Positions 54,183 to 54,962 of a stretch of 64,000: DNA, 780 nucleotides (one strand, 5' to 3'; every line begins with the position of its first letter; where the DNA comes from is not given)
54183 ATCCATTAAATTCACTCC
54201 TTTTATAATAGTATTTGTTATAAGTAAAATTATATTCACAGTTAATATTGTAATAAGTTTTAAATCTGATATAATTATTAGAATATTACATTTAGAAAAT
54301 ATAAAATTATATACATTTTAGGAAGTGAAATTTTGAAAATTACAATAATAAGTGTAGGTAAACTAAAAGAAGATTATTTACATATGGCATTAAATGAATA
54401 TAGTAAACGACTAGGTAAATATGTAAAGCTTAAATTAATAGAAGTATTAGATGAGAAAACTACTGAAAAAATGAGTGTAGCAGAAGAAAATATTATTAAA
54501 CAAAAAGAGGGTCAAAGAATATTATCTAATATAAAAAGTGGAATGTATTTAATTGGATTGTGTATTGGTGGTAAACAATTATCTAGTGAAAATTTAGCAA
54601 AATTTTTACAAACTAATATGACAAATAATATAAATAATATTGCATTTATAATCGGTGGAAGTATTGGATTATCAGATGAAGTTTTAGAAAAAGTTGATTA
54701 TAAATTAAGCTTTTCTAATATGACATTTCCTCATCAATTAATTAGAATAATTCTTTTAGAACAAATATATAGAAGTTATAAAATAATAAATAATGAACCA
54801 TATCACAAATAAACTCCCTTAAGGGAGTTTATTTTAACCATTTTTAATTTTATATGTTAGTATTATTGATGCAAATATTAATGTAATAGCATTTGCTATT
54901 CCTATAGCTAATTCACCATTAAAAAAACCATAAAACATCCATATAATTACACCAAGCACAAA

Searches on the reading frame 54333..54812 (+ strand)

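Call 9: search_protein_families(library=pfam, proteins=[window:54333-54812:+], max_evalue=0.0001)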
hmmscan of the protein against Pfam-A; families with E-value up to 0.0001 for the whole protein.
window:54333-54812:+ (159 aa): 1 family
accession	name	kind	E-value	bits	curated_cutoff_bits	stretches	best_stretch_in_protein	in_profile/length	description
PF02590.22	SPOUT_MTase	-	7.4e-57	192.1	27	1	1-158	1-154/154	Predicted SPOUT methyltransferase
